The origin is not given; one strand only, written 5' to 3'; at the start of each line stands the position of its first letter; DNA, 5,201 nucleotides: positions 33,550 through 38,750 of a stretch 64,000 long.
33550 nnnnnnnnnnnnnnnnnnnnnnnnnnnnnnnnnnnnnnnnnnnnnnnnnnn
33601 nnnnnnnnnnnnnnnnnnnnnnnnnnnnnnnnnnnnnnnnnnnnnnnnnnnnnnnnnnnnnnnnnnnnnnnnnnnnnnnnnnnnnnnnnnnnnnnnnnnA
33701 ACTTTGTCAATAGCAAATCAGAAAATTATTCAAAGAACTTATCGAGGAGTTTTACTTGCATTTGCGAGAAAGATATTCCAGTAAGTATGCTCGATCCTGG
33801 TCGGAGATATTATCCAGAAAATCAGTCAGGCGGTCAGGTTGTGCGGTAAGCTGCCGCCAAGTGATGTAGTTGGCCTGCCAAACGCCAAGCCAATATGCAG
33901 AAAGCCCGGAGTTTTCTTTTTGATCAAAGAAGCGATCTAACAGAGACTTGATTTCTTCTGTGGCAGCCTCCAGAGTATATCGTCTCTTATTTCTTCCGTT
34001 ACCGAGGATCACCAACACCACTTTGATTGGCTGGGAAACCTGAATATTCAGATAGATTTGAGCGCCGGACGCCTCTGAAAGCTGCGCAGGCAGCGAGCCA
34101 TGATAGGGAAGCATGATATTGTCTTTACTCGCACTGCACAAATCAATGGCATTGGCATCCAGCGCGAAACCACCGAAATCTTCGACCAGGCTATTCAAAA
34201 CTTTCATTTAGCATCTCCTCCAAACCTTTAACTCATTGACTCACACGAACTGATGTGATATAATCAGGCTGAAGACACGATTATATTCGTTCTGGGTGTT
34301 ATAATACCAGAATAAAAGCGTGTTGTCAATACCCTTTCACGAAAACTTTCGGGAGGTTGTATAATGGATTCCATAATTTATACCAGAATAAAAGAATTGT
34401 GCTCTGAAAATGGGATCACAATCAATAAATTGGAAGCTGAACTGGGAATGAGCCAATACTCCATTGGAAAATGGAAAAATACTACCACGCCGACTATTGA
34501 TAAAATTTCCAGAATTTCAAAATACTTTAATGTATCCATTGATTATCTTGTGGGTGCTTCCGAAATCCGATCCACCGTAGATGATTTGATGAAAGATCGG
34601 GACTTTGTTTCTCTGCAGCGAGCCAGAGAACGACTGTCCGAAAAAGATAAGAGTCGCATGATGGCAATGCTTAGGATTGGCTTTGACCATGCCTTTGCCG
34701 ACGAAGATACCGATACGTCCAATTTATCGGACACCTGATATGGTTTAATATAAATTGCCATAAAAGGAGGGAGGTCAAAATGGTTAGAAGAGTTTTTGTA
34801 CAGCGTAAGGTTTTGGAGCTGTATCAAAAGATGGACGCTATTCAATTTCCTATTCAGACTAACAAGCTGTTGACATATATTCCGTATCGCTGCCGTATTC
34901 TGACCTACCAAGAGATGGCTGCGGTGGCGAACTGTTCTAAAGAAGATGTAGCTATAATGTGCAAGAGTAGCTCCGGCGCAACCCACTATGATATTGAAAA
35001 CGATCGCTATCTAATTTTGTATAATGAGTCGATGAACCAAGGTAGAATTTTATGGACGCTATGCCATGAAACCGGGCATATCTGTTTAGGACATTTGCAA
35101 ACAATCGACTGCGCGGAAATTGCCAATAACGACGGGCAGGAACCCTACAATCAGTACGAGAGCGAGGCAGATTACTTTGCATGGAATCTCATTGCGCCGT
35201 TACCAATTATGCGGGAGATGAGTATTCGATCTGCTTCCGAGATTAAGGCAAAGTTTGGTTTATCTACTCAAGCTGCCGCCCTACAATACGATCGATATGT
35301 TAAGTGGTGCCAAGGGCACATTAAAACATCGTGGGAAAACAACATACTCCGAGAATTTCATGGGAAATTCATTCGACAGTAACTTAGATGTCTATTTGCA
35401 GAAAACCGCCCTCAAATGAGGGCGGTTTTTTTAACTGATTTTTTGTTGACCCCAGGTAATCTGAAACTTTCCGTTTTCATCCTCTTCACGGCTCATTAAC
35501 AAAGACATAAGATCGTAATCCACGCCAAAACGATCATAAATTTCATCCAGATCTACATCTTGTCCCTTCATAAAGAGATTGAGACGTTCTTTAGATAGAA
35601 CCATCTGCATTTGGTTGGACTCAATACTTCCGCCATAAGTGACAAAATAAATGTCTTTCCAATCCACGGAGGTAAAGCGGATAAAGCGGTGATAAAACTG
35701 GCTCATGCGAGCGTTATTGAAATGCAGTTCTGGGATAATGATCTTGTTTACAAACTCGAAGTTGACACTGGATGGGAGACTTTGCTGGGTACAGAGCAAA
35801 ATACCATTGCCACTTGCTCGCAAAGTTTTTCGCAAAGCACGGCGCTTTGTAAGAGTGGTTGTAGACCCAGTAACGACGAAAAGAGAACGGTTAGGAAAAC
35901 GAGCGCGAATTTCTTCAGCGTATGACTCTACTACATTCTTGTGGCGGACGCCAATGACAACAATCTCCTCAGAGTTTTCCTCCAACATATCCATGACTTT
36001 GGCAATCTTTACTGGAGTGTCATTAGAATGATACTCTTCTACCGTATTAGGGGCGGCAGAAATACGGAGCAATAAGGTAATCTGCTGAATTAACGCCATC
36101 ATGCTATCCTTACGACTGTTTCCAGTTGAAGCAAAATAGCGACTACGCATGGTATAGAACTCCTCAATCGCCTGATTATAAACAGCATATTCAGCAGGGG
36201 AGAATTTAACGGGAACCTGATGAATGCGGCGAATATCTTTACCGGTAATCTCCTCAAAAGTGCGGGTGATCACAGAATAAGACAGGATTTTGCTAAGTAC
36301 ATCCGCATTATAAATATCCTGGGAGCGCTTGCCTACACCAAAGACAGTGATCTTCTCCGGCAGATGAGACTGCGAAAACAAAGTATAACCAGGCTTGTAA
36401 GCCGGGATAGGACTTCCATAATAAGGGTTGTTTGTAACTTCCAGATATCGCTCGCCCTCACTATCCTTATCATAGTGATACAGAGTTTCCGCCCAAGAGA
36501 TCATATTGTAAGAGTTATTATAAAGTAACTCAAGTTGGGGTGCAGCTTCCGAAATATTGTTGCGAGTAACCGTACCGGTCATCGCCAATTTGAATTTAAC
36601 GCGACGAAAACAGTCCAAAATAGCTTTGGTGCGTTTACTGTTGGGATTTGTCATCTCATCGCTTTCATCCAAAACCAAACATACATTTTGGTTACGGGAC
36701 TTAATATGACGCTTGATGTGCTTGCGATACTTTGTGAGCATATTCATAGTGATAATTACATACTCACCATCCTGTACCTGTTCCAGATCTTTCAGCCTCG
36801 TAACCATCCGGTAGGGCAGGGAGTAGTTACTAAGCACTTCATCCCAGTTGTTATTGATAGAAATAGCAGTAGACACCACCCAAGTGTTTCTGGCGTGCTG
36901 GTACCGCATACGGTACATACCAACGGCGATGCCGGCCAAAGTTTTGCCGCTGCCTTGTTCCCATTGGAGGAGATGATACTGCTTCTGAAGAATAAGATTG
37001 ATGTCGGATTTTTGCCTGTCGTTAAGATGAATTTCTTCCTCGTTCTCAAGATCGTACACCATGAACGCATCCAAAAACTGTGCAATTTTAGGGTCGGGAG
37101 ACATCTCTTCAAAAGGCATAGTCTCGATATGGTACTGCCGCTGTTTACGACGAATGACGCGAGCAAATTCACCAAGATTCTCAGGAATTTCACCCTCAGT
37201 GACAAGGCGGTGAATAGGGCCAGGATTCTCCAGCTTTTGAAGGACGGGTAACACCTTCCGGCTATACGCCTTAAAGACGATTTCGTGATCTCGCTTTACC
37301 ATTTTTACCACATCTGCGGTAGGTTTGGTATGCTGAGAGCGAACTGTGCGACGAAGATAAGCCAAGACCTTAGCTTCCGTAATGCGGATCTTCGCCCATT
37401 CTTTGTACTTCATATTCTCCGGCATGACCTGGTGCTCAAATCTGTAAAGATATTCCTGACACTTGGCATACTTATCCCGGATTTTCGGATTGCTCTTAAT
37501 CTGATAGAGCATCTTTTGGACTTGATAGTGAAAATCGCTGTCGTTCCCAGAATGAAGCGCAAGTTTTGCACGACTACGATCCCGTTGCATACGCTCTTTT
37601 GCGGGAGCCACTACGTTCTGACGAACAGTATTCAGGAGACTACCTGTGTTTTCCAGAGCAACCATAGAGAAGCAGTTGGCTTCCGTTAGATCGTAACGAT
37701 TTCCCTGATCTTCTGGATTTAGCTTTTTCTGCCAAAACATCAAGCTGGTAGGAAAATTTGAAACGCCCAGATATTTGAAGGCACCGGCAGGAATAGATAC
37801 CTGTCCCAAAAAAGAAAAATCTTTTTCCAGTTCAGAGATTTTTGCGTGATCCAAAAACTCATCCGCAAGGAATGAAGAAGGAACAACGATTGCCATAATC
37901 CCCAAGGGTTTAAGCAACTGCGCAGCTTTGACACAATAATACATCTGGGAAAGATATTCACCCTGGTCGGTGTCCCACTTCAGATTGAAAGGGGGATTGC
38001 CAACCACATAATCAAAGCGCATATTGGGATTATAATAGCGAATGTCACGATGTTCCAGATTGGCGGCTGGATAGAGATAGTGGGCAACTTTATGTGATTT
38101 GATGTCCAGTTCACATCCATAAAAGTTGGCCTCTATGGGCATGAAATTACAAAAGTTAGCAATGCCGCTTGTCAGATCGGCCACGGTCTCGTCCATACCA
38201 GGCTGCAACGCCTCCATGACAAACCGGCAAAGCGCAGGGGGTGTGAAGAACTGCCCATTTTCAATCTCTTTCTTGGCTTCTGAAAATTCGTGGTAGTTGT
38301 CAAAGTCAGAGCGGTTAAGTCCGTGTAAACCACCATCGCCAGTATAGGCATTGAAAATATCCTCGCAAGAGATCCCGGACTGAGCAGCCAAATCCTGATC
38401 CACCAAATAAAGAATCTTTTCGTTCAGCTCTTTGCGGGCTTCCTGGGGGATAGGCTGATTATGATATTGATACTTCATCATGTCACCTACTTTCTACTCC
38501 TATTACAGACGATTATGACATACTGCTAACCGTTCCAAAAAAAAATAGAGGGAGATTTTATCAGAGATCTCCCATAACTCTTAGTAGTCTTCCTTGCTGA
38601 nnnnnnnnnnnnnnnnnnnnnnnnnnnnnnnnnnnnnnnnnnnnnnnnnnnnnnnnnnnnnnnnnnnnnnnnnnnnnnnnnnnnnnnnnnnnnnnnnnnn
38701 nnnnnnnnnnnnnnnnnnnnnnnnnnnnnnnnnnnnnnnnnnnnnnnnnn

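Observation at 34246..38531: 1016-aa N6-adenine methyltransferase-SNF2 helicase fusion flanked by an XRE repressor / ImmA protease pair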

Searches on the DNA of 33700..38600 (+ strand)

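Call 5: search_dna_similar(query=window:33700-38600:+, collection=phages, mode=near, max_rows=20)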
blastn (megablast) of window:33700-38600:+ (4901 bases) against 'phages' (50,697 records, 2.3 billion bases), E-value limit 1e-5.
No match.
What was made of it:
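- Tried and rejected: Megablast of 33700-38600 found no match (call 5).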

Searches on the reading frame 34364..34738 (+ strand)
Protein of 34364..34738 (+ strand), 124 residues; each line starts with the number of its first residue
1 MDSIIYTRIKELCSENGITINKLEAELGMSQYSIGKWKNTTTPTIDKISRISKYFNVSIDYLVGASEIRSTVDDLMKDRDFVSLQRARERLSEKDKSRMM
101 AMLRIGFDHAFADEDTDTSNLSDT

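Call 3: search_protein_families(library=pfam, proteins=[window:34364-34738:+], max_evalue=0.01)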
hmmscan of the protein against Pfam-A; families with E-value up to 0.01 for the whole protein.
window:34364-34738:+ (124 aa): 4 families
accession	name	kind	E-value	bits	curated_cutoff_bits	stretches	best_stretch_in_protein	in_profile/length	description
PF01381.28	HTH_3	-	4.6e-09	36.6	23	1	9-62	1-55/55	Helix-turn-helix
PF12844.13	HTH_19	-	6.6e-09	36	30.2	1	8-63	3-59/64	Helix-turn-helix domain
PF13443.12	HTH_26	-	1.2e-08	35.5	22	1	8-60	1-55/63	Cro/C1-type HTH DNA-binding domain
PF07022.19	Phage_CI_repr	-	0.0026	18.5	22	1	9-65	3-60/65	Bacteriophage CI repressor helix-turn-helix domain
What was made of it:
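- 34364..34738 (+): XRE-family HTH repressor, 124 aa. Pfam HTH_3, HTH_19 and HTH_26 (call 3).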

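Call 4: search_protein_families(library=phrogs, proteins=[window:34364-34738:+], max_evalue=0.001)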
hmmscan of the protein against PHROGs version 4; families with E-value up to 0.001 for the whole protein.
window:34364-34738:+ (124 aa): 10 families
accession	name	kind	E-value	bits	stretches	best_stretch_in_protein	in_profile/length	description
phrog_8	-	transcription regulation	6e-22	79.6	1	2-99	74-155/346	transcriptional regulator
phrog_4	-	transcription regulation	1.1e-11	45.4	1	3-71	135-200/400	transcriptional repressor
phrog_18248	-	transcription regulation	3.2e-10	40.6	1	5-63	3-60/264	transcriptional regulator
phrog_2967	-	transcription regulation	8.4e-10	39.6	1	3-95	9-110/225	transcriptional regulator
phrog_3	-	transcription regulation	3.2e-09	38.1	1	3-97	87-182/430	transcriptional repressor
phrog_1994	-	DNA, RNA and nucleotide metabolism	9.2e-07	29.9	1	8-77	3-72/170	DNA binding protein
phrog_2439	-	transcription regulation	1.4e-05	25.2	1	7-75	10-74/367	transcriptional regulator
phrog_3037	-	transcription regulation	3.3e-05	24.8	1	7-103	29-123/189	transcriptional repressor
phrog_34939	-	unknown function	0.00014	22.6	1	7-72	12-79/280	-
phrog_4779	-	transcription regulation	0.00026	22.5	1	8-57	6-58/98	transcriptional regulator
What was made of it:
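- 34364..34738 (+): PHROG 8 (call 4).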

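Call 10: search_protein_families(library=padloc, proteins=[window:34364-34738:+], max_evalue=0.01)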
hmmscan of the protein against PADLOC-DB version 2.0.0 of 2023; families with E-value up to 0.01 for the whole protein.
window:34364-34738:+ (124 aa): 9 families
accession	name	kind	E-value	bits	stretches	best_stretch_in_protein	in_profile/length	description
PDLC04142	capH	-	2.3e-09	36.3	1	5-104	7-96/103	capH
PDLC03954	RmrA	-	3.2e-08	30.9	1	8-96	14-101/380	-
PDLC03951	RmrA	-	1.4e-05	22.3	1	7-72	11-75/400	-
PDLC03945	RmrA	-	0.00012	19.4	1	8-71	6-70/394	-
PDLC02926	HTH_VI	-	0.00016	19.9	1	7-71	4-69/92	-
PDLC03944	RmrA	-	0.00023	18.3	1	7-99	9-98/384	-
PDLC04775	PDC-M69A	-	0.0016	16.9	1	7-76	10-80/113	-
PDLC03947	RmrA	-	0.0042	14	1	3-98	10-102/383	-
PDLC03948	RmrA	-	0.0054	13.7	1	8-100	12-102/397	-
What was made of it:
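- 34364..34738 (+): PADLOC capH at 2e-9 (call 10).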

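Call 11: search_protein_families(library=ncbifam, proteins=[window:34364-34738:+], max_evalue=0.01)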
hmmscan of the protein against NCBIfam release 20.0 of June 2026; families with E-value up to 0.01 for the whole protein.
window:34364-34738:+ (124 aa): 4 families
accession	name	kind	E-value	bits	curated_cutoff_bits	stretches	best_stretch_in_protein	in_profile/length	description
NF041951.1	phage_RstR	subfamily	8.6e-11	42.1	80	1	7-103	5-96/108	RstR family transcriptional repressor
NF041575.1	antitoxPezA_Strep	equivalog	0.0007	19.6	290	1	5-75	2-73/158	type II toxin-antitoxin system antitoxin PezA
NF052239.1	antitox_spr1629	equivalog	0.001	18.2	335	1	9-67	7-66/377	spr1629 family repressor/antitoxin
NF048000.1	ECH1013_TF_S24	equivalog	0.0085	16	300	1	3-72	1-72/204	ECH_1013 family putative transcriptional regulator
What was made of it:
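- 34364..34738 (+): NCBIfam RstR-like, below the cutoff (call 11).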

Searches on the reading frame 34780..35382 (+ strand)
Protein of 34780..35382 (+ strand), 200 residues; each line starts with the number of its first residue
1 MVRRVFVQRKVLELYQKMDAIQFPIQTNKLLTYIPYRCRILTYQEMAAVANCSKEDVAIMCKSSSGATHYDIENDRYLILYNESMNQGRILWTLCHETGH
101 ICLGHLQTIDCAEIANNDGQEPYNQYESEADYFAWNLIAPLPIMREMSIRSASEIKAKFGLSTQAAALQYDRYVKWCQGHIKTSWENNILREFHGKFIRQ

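Call 3: search_protein_families(library=pfam, proteins=[window:34780-35382:+], max_evalue=0.01)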
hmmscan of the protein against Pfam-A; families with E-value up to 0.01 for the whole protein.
window:34780-35382:+ (200 aa): 1 family
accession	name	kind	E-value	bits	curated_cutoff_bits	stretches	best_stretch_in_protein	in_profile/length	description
PF06114.19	Peptidase_M78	-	4.6e-13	49.5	22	1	66-167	16-119/123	IrrE N-terminal-like domain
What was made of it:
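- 34780..35382 (+): ImmA/IrrE-type M78 metallopeptidase, 200 aa, HETGH at aa 96-100. Pfam Peptidase_M78 at 4.6e-13 (call 3).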

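Call 4: search_protein_families(library=phrogs, proteins=[window:34780-35382:+], max_evalue=0.001)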
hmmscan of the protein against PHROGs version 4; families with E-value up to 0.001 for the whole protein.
window:34780-35382:+ (200 aa): 6 families
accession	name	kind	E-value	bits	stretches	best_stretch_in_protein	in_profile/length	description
phrog_1914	-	unknown function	2.2e-29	103.8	1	10-178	15-182/222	-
phrog_19315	-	unknown function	3.1e-27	96.5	1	7-175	14-181/348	-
phrog_2439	-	transcription regulation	4.9e-11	43.1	1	72-172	180-279/367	transcriptional regulator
phrog_87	-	other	9.2e-09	36.4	1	53-166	48-157/227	metallo-protease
phrog_1516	-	unknown function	4.6e-07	30.7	1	43-182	55-182/227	-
phrog_18577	-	unknown function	8.7e-07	29.5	1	74-145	170-242/332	-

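Call 10: search_protein_families(library=padloc, proteins=[window:34780-35382:+], max_evalue=0.01)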
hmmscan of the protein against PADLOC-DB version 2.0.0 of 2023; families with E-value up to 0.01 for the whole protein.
window:34780-35382:+ (200 aa): 9 families
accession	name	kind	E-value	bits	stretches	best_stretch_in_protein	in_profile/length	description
PDLC04141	capP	-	3.4e-16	57.5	1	62-171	41-151/242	capP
PDLC03954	RmrA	-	2.6e-05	21.3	1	71-164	189-281/380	-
PDLC03953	RmrA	-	3e-05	21.4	1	54-165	172-275/373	-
PDLC03944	RmrA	-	3.1e-05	21.2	1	73-141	181-245/384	-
PDLC03945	RmrA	-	9.6e-05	19.7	1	74-141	192-253/394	-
PDLC03952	RmrA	-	0.0001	19.3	1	73-166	203-295/395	-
PDLC03947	RmrA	-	0.00013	18.9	1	73-142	191-255/383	-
PDLC03948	RmrA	-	0.0039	14.1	1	67-164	184-280/397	-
PDLC03951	RmrA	-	0.0052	13.8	1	66-142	180-250/400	-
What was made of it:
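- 34780..35382 (+): PADLOC capP at 3e-16 (call 10).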

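Call 11: search_protein_families(library=ncbifam, proteins=[window:34780-35382:+], max_evalue=0.01)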
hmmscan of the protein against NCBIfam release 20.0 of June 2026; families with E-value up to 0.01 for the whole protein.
window:34780-35382:+ (200 aa): 2 families
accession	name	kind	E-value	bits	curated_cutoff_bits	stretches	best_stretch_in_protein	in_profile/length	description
NF052239.1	antitox_spr1629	equivalog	0.00081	18.6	335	1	73-142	191-254/377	spr1629 family repressor/antitoxin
NF007238.0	PRK09672.1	equivalog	0.0045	16.2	274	1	92-138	167-204/309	phage exclusion protein Lit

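Call 45: search_solved_structures(query=window:34780-35382:+, max_evalue=0.1)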
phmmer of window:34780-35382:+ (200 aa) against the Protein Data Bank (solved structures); distinct sequences matched with E-value up to 0.1: 1.
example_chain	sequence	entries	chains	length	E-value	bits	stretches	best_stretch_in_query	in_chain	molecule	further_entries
7t5t_A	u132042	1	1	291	2.8e-06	30.4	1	61-174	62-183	CapP toxin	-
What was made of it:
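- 34780..35382 (+): Closest solved chain is CapP, 7t5t (call 45).
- The closest solved relative of ImmA is CapP (call 45).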
